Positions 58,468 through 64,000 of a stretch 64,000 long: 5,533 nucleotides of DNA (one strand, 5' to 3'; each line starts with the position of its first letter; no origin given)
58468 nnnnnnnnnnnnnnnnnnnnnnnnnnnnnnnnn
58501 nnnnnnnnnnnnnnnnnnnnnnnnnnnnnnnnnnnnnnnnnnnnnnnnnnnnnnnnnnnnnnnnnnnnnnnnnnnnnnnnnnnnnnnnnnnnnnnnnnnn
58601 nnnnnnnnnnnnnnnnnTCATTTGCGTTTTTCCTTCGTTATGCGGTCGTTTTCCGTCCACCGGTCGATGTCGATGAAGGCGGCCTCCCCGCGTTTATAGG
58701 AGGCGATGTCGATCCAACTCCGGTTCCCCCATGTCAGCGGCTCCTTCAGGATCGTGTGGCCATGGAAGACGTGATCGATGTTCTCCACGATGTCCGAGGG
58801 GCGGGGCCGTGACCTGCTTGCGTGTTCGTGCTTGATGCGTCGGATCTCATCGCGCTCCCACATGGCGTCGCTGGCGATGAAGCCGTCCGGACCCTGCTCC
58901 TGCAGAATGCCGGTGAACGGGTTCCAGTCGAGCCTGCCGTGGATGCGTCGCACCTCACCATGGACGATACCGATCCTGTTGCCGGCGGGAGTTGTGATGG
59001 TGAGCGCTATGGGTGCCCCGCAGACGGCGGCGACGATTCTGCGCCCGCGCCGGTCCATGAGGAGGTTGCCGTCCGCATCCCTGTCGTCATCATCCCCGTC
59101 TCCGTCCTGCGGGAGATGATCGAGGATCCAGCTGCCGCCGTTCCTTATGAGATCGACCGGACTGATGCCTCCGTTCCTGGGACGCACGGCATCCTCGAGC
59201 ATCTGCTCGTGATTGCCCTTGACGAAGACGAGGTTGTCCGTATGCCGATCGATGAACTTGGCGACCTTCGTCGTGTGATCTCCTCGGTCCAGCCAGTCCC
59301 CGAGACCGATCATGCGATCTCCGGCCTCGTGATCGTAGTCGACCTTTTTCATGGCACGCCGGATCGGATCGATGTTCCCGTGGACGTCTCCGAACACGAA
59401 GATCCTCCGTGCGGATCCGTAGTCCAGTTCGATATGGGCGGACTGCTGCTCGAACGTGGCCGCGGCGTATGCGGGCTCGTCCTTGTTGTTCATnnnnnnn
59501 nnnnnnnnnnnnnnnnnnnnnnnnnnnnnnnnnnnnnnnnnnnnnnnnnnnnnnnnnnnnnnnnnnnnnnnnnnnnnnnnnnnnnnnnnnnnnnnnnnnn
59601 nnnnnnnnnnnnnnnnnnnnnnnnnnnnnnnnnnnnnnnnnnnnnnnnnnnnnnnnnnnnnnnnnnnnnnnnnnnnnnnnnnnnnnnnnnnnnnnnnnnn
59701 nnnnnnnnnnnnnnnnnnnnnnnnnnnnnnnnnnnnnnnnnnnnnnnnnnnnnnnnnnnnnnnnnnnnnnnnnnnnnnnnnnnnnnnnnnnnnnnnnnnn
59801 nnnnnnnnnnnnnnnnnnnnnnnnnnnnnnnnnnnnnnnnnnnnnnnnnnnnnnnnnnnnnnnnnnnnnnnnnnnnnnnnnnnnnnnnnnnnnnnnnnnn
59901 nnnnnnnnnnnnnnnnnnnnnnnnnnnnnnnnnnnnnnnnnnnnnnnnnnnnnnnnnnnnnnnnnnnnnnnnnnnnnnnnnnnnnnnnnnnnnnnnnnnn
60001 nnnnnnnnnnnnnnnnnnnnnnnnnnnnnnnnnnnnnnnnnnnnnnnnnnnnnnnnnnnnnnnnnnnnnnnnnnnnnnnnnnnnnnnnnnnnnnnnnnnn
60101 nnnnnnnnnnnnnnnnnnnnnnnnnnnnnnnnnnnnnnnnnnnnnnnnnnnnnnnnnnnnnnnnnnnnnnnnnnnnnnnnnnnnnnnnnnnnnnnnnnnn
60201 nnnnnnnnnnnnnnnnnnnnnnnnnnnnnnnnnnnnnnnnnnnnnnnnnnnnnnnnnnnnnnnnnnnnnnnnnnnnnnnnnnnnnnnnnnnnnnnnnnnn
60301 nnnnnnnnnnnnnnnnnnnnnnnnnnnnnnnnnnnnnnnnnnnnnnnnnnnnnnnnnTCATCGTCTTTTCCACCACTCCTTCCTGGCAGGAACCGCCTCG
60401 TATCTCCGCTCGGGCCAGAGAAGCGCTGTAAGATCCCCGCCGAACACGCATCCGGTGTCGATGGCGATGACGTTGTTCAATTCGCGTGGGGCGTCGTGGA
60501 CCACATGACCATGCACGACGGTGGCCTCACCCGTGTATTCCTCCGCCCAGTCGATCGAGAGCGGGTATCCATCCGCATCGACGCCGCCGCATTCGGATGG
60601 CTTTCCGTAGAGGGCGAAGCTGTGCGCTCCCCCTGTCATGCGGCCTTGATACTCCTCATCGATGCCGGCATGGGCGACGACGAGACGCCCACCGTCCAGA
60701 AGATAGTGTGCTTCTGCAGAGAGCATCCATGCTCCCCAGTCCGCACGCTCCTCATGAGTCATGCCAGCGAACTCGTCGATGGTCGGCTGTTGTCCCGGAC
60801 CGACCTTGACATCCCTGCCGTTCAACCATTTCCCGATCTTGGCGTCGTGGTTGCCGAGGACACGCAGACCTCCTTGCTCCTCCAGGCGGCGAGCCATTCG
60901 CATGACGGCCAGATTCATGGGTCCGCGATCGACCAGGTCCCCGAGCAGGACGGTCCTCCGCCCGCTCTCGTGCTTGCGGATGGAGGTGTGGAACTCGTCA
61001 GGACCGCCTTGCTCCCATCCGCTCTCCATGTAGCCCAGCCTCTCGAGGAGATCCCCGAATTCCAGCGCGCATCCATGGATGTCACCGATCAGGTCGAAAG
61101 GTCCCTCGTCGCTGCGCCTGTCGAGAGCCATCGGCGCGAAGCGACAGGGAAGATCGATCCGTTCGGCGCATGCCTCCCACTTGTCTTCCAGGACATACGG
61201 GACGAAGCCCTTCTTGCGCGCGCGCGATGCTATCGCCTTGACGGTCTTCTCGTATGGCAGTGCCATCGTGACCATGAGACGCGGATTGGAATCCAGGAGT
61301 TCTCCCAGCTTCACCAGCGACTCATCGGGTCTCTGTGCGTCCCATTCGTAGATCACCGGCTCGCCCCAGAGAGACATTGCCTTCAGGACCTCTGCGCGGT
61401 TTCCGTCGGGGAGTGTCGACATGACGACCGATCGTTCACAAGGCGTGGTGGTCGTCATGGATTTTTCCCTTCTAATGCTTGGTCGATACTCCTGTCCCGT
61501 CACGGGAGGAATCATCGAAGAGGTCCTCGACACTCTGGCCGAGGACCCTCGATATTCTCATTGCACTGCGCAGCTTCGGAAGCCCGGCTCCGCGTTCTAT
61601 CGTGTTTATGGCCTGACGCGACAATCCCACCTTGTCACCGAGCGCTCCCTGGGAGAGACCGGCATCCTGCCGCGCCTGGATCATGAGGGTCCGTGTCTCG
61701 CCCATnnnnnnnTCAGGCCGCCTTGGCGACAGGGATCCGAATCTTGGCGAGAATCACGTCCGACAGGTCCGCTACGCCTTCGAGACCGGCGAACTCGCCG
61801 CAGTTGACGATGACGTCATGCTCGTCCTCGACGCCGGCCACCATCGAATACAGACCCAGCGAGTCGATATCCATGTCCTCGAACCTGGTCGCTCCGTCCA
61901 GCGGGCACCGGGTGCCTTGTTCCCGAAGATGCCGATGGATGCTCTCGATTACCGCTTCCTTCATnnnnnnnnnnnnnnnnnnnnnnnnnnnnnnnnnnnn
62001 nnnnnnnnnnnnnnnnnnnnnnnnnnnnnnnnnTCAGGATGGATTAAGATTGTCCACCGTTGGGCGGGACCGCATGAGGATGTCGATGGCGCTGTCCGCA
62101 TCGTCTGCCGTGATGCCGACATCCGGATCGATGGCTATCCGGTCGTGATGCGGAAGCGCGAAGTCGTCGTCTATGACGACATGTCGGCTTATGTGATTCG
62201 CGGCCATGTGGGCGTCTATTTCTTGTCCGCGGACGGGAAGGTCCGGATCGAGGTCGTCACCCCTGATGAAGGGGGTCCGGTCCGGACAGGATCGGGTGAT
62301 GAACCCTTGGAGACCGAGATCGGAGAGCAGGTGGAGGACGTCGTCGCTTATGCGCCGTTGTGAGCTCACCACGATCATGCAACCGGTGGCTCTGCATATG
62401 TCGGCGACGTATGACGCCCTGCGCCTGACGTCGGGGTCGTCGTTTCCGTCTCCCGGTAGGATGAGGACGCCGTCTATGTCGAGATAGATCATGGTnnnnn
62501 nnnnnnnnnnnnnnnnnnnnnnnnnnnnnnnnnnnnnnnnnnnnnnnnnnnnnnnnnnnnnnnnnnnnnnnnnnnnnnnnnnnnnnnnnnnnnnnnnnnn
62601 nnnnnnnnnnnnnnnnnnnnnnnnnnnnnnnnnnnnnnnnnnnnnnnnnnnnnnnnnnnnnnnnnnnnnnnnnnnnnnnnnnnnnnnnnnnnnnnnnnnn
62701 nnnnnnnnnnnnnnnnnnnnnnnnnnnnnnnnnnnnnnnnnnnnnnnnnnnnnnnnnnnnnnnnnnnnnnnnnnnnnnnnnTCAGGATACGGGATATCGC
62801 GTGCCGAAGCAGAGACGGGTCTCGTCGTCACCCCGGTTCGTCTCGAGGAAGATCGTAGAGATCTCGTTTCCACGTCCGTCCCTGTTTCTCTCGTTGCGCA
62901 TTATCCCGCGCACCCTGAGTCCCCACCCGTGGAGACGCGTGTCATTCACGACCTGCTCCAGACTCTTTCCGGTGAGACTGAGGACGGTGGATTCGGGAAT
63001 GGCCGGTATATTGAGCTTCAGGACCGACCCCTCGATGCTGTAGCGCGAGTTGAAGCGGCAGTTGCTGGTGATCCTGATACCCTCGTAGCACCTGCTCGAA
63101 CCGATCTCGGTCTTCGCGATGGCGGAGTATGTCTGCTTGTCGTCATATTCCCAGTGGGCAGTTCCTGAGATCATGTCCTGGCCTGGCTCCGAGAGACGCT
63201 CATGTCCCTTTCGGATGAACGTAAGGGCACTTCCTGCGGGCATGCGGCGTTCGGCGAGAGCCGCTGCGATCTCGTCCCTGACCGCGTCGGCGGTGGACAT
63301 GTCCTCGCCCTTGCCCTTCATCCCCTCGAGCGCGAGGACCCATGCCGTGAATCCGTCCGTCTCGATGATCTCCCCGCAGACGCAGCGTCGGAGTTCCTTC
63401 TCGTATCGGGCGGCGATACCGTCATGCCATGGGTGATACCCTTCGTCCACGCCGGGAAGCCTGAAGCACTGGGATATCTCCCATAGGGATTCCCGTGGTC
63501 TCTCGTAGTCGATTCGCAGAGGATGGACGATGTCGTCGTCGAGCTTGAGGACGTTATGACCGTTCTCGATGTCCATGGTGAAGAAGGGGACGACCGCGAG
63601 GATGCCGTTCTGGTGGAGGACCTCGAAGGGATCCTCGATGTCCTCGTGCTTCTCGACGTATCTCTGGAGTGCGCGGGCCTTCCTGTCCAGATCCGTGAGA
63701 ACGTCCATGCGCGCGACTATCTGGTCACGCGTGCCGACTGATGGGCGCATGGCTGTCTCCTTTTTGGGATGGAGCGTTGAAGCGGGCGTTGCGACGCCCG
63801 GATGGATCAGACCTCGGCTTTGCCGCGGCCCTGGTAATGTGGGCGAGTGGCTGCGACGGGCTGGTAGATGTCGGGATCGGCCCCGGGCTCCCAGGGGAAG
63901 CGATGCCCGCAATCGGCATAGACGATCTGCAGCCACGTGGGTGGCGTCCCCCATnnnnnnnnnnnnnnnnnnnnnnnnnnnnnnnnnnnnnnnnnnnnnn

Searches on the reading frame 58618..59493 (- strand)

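Call 20: search_protein_families(library=pfam, proteins=[window:58618-59493:-], max_evalue=0.01)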
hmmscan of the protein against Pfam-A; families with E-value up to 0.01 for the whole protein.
window:58618-59493:- (291 aa): 1 family
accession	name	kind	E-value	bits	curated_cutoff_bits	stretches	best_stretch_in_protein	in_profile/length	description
PF00149.33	Metallophos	-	4.3e-12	47.3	21.5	1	30-247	2-188/191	Calcineurin-like phosphoesterase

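Call 49: search_protein_families(library=ncbifam, proteins=[window:58618-59493:-], max_evalue=0.01)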
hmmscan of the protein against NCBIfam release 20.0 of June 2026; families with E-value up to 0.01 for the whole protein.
window:58618-59493:- (291 aa): 7 families
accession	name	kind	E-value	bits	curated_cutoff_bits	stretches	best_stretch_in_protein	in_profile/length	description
NF008516.0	PRK11439.1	equivalog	1.5e-14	54.5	326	1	26-124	14-105/218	protein-serine/threonine phosphatase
NF007425.0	PRK09968.1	equivalog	1.7e-12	47.5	332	1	27-126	13-105/218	protein-serine/threonine phosphatase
NF001204.0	PRK00166.1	equivalog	1.8e-09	37.3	176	1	31-97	3-68/276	symmetrical bis(5'-nucleosyl)-tetraphosphatase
TIGR00668.1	apaH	equivalog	9.5e-05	22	222.85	1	32-98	4-69/279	bis(5'-nucleosyl)-tetraphosphatase (symmetrical) ApaH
TIGR04075.1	bacter_Pnkp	equivalog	0.00018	19.8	750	1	48-107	212-273/851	polynucleotide kinase-phosphatase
TIGR00040.1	yfcE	subfamily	0.0014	18.7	56.25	1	30-97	2-63/158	YfcE family phosphodiesterase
NF006988.0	PRK09453.1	equivalog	0.0046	16.8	117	0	30-95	2-73/183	phosphodiesterase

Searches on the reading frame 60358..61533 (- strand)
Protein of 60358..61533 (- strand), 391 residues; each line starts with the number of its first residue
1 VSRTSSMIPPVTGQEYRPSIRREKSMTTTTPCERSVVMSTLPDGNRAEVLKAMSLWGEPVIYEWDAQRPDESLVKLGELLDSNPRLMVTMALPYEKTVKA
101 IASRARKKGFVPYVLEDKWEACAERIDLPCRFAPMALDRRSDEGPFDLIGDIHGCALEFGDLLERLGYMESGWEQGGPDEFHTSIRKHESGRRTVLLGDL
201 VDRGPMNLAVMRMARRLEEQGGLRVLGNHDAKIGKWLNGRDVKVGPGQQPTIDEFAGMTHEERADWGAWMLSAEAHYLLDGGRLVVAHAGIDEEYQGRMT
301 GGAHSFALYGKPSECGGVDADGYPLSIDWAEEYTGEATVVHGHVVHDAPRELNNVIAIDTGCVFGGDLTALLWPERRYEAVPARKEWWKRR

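Call 20: search_protein_families(library=pfam, proteins=[window:60358-61533:-], max_evalue=0.01)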
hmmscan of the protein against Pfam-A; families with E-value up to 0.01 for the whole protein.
window:60358-61533:- (391 aa): 1 family
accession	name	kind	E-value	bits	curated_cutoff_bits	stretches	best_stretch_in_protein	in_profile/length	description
PF00149.33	Metallophos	-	1.6e-09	38.9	21.5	1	145-344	2-188/191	Calcineurin-like phosphoesterase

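Call 49: search_protein_families(library=ncbifam, proteins=[window:60358-61533:-], max_evalue=0.01)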
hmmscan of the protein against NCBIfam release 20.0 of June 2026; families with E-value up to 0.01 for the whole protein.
window:60358-61533:- (391 aa): 6 families
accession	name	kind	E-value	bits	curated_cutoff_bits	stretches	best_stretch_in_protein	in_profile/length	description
TIGR04075.1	bacter_Pnkp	equivalog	3.7e-79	266.9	750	1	132-389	168-419/851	polynucleotide kinase-phosphatase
NF010148.0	PRK13625.1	equivalog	5.4e-49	166.9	340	1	146-384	3-233/245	bis(5'-nucleosyl)-tetraphosphatase PrpE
NF001204.0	PRK00166.1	equivalog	7.3e-20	71.4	176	2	189-298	27-130/276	symmetrical bis(5'-nucleosyl)-tetraphosphatase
TIGR00668.1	apaH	equivalog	1.4e-11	44.4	222.85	2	338-385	222-270/279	bis(5'-nucleosyl)-tetraphosphatase (symmetrical) ApaH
NF008516.0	PRK11439.1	equivalog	1.9e-05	24.7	326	0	334-369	178-213/218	protein-serine/threonine phosphatase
NF007425.0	PRK09968.1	equivalog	0.0028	17.3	332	0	197-232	49-81/218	protein-serine/threonine phosphatase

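Call 52: search_protein_families(library=pfam, proteins=[window:60358-61533:-], max_evalue=0.05)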
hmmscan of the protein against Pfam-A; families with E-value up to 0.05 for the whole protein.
window:60358-61533:- (391 aa): 1 family
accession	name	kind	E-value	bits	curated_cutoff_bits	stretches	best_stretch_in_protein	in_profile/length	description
PF00149.33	Metallophos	-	1.6e-09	38.9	21.5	1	145-344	2-188/191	Calcineurin-like phosphoesterase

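Call 80: search_solved_structures(query=window:60358-61533:-, max_evalue=0.001, show_alignments=1)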
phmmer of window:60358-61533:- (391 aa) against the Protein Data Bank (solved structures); distinct sequences matched with E-value up to 0.001: 7.
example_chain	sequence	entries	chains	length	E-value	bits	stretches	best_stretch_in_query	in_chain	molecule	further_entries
4j6o_A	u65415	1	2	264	1.7e-59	205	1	139-388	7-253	Metallophosphoesterase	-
2qjc_A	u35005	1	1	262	1.1e-13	54.1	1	148-382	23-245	Diadenosine tetraphosphatase, putative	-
2dfj_A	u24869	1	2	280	4.8e-09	38.8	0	350-385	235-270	diadenosinetetraphosphatase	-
9olz_A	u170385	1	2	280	7.2e-09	38.3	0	350-385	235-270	Bis(5'-nucleosyl)-tetraphosphatase [symmetrical]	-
9ojd_A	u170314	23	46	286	7.5e-09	38.2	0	351-385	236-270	Bis(5'-nucleosyl)-tetraphosphatase [symmetrical] | Bis(5'-nucleosyl)-tetraphosphatase, symmetrical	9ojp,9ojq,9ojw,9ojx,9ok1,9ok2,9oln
9oly_A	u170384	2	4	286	8.5e-08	34.7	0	351-385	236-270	Bis(5'-nucleosyl)-tetraphosphatase [symmetrical]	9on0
9t9n_A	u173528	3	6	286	0.00021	23.5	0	193-233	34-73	Bis(5'-nucleosyl)-tetraphosphatase, symmetrical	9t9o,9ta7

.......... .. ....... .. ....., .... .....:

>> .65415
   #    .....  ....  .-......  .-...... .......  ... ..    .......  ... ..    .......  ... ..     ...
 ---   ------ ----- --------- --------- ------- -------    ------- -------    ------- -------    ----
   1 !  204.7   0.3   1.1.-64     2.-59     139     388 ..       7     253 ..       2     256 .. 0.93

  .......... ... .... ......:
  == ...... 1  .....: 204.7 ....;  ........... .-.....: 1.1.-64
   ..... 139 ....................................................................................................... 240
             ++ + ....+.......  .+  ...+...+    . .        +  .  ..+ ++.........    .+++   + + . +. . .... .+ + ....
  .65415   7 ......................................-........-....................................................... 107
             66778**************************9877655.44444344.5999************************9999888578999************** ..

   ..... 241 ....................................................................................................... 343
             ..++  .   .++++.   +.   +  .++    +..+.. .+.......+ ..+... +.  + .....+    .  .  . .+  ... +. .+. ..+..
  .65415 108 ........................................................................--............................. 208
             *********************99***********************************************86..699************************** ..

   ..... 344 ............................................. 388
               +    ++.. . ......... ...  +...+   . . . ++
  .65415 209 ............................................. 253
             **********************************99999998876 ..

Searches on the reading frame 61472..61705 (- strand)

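Call 52: search_protein_families(library=pfam, proteins=[window:61472-61705:-], max_evalue=0.05)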
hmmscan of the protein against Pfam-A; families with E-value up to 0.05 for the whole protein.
window:61472-61705:- (77 aa): 7 families
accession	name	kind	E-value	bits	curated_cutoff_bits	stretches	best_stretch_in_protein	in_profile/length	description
PF01381.28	HTH_3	-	1.5e-11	44.6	23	1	10-62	3-55/55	Helix-turn-helix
PF13560.12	HTH_31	-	5.3e-09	36.7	27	1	10-61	8-60/64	Helix-turn-helix domain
PF13412.12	HTH_24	-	0.00092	19.2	21.9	1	12-35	13-36/48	Winged helix-turn-helix DNA-binding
PF04545.22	Sigma70_r4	-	0.0013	18.6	24.1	1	9-40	13-44/50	Sigma-70, region 4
PF13443.12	HTH_26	-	0.0052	17.4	22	1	13-64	7-59/63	Cro/C1-type HTH DNA-binding domain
PF12802.13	MarR_2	-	0.027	15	27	0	5-35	9-39/61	MarR family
PF13404.12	HTH_AsnC-type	-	0.047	14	27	0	13-33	14-34/42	AsnC-type helix-turn-helix domain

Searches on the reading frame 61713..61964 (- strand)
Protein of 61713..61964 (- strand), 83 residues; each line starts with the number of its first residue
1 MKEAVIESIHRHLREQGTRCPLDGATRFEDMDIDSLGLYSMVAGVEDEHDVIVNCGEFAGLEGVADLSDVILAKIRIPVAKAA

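Call 52: search_protein_families(library=pfam, proteins=[window:61713-61964:-], max_evalue=0.05)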
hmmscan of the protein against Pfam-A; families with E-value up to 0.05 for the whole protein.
window:61713-61964:- (83 aa): 1 family
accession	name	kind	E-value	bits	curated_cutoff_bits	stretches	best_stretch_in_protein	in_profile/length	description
PF00550.31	PP-binding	-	0.00027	21.6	20.8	1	22-71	18-67/67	Phosphopantetheine attachment site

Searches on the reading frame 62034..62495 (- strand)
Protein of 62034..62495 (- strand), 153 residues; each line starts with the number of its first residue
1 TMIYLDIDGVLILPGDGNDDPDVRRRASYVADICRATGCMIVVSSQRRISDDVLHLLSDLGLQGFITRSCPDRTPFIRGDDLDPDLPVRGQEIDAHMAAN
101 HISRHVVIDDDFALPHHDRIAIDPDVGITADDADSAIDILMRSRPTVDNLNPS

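Call 52: search_protein_families(library=pfam, proteins=[window:62034-62495:-], max_evalue=0.05)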
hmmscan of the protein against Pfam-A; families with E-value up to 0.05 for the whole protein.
window:62034-62495:- (153 aa): 1 family
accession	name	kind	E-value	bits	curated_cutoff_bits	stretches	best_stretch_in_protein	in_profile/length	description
PF18143.6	HAD_SAK_2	-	3.3e-15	57.1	27.5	1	3-133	2-139/139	HAD domain in Swiss Army Knife RNA repair proteins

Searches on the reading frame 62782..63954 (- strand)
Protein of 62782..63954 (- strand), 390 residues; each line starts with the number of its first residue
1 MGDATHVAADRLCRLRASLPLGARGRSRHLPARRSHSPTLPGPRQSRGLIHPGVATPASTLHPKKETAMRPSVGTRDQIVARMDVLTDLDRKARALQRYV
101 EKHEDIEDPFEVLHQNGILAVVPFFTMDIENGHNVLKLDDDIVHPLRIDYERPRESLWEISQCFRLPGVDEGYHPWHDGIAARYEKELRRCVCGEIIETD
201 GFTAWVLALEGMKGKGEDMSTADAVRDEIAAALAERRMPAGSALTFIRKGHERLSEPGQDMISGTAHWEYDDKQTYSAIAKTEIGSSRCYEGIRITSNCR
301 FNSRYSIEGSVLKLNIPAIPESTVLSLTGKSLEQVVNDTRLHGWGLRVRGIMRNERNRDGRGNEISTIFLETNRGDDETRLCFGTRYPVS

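Call 20: search_protein_families(library=pfam, proteins=[window:62782-63954:-], max_evalue=0.01)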
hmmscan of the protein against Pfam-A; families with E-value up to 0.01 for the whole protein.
window:62782-63954:- (390 aa): 0 families

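Call 51: search_protein_families(library=phrogs, proteins=[window:62782-63954:-], max_evalue=0.01)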
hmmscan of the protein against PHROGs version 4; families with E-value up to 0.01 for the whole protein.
window:62782-63954:- (390 aa): 0 families

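Call 59: search_protein_families(library=pfam, proteins=[window:62782-63954:-], max_evalue=0.05)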
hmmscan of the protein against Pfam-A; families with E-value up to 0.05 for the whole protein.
window:62782-63954:- (390 aa): 0 families

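Call 68: find_encoding_contigs(protein=window:62782-63954:-, flank=10000, max_places=1)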
Protein window:62782-63954:- (390 aa): no gene with exactly this product is on record in the collection.
